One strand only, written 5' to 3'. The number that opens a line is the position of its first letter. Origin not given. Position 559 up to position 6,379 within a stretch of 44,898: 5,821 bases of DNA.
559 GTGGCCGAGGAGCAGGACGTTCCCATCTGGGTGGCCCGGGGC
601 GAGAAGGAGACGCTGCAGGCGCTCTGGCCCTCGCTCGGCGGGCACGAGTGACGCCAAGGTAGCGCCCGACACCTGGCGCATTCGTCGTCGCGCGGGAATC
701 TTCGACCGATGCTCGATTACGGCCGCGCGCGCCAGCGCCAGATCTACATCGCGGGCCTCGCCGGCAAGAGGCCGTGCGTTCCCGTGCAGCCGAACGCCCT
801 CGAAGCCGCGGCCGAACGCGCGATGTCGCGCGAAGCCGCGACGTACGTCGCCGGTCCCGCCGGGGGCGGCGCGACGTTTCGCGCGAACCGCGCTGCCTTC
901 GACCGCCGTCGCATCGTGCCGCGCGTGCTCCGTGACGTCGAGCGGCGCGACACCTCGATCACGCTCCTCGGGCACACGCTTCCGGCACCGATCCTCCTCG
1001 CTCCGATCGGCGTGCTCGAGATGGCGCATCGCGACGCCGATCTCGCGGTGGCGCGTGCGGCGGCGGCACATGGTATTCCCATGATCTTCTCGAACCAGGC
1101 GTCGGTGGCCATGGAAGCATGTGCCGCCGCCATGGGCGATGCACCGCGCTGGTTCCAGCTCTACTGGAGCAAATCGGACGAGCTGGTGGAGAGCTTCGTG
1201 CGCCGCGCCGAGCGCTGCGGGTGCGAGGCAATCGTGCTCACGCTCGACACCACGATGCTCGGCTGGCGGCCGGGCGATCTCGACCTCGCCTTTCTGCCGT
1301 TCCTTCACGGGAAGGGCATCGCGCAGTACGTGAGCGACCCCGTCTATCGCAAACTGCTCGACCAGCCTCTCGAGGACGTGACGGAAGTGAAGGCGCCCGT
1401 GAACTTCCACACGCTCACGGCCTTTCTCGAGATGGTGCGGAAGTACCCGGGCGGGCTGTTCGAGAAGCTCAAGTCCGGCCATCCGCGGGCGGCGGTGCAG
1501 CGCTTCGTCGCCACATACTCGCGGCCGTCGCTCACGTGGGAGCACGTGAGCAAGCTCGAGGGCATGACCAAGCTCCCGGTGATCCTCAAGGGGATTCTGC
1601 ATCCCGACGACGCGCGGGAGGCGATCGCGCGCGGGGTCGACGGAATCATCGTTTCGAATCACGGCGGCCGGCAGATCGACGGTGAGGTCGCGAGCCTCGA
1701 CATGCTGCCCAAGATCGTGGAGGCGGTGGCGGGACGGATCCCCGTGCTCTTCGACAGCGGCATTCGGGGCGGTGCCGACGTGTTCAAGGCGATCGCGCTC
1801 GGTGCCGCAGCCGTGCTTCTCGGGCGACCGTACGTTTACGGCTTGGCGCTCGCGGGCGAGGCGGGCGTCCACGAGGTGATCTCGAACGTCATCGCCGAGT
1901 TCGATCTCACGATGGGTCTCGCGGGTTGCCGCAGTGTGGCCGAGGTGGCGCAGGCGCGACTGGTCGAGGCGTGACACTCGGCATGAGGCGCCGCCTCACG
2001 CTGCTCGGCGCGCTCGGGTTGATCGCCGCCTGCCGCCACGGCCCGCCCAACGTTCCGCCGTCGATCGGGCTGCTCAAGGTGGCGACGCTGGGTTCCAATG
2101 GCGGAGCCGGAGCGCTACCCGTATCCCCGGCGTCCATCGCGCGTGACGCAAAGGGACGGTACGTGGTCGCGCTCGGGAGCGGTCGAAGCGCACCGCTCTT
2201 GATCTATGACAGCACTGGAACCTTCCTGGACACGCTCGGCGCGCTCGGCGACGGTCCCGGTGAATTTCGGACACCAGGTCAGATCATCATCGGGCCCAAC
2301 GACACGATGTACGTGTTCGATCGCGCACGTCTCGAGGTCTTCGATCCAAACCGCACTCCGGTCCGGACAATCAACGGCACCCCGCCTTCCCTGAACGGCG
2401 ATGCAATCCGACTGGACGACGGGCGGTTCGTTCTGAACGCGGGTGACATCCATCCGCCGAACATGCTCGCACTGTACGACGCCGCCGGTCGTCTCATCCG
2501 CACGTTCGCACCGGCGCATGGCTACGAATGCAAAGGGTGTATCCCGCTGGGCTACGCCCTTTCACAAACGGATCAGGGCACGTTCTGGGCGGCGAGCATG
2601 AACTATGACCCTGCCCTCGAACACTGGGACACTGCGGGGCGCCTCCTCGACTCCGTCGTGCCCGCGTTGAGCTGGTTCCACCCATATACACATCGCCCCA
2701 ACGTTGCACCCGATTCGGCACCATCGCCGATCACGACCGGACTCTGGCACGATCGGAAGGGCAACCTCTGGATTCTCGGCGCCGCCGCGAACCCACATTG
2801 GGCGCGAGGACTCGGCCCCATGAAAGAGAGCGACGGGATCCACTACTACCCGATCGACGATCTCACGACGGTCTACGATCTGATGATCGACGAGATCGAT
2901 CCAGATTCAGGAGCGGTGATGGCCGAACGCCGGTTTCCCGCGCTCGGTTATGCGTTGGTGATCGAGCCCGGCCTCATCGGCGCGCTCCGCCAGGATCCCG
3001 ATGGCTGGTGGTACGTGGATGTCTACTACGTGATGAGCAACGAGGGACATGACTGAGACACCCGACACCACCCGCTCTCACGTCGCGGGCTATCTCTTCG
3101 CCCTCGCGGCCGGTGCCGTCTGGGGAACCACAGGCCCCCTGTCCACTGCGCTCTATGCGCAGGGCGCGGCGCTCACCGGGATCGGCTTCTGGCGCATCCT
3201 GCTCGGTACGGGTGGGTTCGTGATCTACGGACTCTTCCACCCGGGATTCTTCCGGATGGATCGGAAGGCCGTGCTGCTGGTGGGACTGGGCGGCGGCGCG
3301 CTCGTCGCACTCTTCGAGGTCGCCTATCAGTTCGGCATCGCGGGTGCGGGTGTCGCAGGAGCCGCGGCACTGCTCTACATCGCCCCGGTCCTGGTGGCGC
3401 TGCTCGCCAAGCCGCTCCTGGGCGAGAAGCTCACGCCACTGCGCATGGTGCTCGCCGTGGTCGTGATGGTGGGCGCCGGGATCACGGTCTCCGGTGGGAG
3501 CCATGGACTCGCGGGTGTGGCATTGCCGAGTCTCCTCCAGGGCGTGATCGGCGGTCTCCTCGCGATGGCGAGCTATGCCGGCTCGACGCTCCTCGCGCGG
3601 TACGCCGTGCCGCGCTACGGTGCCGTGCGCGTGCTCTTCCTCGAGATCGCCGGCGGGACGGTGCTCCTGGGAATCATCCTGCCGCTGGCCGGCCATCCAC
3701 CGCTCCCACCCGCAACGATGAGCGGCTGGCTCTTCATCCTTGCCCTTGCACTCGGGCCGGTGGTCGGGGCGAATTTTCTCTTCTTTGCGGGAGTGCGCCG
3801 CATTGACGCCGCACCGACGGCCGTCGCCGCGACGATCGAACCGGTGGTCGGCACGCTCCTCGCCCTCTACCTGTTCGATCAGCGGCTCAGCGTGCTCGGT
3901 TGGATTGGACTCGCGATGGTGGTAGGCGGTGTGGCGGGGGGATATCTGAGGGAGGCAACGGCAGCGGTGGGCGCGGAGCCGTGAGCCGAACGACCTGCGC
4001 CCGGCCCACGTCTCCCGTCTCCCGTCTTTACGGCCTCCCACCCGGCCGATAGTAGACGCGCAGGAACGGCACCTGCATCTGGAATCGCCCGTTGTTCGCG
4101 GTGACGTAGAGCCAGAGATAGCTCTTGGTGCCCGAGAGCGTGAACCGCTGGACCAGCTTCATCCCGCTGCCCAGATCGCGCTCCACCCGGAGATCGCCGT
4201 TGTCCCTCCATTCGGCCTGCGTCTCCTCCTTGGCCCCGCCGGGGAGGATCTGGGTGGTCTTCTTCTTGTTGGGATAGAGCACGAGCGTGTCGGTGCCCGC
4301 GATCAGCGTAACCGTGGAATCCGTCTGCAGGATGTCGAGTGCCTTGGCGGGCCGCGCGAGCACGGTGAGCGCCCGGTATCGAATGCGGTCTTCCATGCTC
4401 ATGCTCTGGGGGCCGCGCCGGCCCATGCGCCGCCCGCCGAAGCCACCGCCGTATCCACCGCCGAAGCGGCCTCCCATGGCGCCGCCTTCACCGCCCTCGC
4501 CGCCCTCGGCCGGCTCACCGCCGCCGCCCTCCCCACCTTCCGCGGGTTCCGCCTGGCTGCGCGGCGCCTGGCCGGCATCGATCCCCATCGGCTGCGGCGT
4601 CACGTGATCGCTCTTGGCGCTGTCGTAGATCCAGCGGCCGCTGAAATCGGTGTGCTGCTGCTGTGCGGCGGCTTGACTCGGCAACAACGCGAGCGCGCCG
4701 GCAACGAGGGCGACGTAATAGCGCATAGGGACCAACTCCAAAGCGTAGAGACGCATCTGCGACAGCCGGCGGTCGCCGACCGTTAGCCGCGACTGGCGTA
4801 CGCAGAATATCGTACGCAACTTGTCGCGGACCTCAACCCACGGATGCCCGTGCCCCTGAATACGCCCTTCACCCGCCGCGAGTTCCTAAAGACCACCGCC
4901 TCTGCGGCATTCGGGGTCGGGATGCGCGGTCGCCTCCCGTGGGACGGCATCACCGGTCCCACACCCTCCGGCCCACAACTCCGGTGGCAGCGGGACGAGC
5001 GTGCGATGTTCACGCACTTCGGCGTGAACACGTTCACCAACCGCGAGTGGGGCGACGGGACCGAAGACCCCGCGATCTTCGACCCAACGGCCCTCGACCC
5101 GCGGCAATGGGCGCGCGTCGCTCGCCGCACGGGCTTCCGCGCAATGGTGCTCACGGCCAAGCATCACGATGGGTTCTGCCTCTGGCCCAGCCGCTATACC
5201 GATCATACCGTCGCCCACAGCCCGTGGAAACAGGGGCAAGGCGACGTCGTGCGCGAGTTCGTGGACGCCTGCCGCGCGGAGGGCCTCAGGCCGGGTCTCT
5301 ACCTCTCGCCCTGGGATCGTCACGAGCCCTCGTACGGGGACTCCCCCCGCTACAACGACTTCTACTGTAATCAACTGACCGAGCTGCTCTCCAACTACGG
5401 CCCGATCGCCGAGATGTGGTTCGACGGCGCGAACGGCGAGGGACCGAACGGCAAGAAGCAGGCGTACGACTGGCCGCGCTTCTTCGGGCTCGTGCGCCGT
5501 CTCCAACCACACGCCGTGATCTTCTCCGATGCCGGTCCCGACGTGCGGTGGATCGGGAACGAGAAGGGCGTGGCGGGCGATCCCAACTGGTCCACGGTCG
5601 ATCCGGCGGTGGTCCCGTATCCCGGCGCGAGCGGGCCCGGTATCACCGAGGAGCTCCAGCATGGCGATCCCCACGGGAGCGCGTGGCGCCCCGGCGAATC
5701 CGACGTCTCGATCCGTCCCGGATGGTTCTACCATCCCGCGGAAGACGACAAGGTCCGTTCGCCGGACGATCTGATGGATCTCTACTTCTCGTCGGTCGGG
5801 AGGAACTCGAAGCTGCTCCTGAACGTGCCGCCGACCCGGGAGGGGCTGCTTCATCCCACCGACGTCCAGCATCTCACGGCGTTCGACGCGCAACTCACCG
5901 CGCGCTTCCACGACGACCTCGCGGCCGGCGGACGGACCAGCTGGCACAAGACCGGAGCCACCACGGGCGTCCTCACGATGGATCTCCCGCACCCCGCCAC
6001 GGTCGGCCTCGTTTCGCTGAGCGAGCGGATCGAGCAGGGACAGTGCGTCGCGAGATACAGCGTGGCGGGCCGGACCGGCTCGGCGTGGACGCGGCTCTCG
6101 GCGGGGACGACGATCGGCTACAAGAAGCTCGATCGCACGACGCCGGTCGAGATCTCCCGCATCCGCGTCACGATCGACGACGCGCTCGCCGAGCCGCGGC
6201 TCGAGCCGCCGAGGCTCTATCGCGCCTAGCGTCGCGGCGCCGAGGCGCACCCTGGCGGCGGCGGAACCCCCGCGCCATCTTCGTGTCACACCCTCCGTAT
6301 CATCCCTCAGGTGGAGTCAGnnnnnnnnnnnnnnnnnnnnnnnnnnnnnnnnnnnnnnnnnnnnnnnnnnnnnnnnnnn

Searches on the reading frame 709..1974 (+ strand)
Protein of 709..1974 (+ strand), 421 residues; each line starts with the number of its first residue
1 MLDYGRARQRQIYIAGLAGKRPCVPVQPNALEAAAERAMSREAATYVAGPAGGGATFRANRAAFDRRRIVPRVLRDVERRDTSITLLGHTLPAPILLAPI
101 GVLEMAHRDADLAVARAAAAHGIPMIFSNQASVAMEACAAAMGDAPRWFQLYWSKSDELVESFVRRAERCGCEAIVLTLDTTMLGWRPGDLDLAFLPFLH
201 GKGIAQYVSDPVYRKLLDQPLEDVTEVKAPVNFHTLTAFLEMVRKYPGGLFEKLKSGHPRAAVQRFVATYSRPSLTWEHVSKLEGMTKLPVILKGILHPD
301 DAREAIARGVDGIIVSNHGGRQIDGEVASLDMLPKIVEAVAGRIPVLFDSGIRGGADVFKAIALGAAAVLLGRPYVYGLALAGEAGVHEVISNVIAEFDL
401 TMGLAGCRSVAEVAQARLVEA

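Call 38: search_protein_families(library=pfam, proteins=[window:709-1974:+], max_evalue=0.0001)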
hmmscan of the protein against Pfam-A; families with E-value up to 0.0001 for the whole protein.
window:709-1974:+ (421 aa): 3 families
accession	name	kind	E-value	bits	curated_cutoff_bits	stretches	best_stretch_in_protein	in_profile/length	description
PF01070.24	FMN_dh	-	1.1e-124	416.4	24.9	1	35-418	1-348/350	FMN-dependent dehydrogenase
PF03060.21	NMO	-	1.1e-05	25.4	28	1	300-392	147-238/331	Nitronate monooxygenase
PF05690.20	ThiG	-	3.2e-05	23.8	23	0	332-371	166-203/247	Thiazole biosynthesis protein ThiG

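Call 44: find_encoding_contigs(protein=window:709-1974:+, flank=10000, max_places=4)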
Protein window:709-1974:+ (421 aa): 3 contigs read that carry it; 2 places shown.
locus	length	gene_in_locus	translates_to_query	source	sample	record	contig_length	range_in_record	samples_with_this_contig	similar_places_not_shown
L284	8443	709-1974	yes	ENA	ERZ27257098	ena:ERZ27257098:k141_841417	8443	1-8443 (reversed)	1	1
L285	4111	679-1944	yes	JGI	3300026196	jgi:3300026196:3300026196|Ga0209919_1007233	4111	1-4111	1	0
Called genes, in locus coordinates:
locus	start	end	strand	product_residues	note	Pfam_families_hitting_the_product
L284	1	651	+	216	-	?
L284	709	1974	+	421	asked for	PF01070:FMN_dh, PF03060:NMO (weak)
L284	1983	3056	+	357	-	-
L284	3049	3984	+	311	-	PF00892:EamA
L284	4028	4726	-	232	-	-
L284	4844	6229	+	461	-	PF01120:Alpha_L_fucos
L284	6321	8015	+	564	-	PF00732:GMC_oxred_N, PF00890:FAD_binding_2 (faint), PF05199:GMC_oxred_C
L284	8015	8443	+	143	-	?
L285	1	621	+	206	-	?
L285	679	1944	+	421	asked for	PF01070:FMN_dh, PF03060:NMO (weak)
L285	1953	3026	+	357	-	-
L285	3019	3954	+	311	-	PF00892:EamA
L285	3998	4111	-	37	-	?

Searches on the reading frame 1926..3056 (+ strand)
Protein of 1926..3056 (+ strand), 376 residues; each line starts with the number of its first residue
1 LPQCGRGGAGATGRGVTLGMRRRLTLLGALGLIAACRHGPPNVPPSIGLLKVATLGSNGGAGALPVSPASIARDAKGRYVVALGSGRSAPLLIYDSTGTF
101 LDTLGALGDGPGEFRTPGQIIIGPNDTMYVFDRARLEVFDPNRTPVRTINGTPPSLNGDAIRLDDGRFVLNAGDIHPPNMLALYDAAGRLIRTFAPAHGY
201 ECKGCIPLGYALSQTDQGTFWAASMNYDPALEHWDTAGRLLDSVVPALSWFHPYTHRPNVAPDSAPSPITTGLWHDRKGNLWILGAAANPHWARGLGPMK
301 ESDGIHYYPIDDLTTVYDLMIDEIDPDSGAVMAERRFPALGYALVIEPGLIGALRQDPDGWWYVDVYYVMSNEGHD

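Call 40: search_protein_families(library=pfam, proteins=[window:1926-3056:+], max_evalue=0.0001)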
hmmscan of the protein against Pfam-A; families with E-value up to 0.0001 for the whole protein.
window:1926-3056:+ (376 aa): 1 family
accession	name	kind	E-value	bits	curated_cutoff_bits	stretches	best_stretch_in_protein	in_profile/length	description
PF17170.10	DUF5128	-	2.9e-05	23.8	22.9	1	85-140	61-118/321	6-bladed beta-propeller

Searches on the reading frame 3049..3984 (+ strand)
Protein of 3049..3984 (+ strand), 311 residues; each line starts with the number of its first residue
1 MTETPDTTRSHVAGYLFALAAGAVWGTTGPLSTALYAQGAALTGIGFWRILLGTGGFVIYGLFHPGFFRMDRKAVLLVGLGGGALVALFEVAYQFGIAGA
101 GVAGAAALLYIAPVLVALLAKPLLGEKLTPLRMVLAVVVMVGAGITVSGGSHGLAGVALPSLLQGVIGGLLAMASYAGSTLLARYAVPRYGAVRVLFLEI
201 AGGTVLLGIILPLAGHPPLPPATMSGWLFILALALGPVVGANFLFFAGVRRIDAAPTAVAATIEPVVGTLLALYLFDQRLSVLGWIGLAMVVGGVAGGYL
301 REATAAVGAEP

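Call 38: search_protein_families(library=pfam, proteins=[window:3049-3984:+], max_evalue=0.0001)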
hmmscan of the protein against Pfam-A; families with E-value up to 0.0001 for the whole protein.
window:3049-3984:+ (311 aa): 1 family
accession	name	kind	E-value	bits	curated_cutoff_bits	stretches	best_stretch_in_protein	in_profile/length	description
PF00892.27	EamA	-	4.6e-29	101.9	28.2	2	165-296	3-131/135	EamA-like transporter family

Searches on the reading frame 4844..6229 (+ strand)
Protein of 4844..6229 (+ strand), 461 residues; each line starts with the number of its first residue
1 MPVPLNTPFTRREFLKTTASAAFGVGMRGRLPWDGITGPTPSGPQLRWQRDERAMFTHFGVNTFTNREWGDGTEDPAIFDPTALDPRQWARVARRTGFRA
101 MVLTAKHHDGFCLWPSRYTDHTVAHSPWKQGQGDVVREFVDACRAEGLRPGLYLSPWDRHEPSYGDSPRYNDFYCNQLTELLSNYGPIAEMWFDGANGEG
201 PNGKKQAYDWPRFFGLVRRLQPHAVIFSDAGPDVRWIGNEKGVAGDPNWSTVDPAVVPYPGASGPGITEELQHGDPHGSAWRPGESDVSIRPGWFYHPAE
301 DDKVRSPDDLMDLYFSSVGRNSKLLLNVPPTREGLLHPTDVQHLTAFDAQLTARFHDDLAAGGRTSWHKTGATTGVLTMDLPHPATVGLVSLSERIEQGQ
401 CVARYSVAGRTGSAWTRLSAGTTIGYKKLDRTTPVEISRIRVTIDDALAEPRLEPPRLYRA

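Call 38: search_protein_families(library=pfam, proteins=[window:4844-6229:+], max_evalue=0.0001)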
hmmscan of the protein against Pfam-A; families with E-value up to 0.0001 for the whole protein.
window:4844-6229:+ (461 aa): 1 family
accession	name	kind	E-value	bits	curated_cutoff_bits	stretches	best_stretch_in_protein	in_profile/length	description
PF01120.23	Alpha_L_fucos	-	4.2e-37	128.8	25.2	1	77-347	87-336/345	Alpha-L-fucosidase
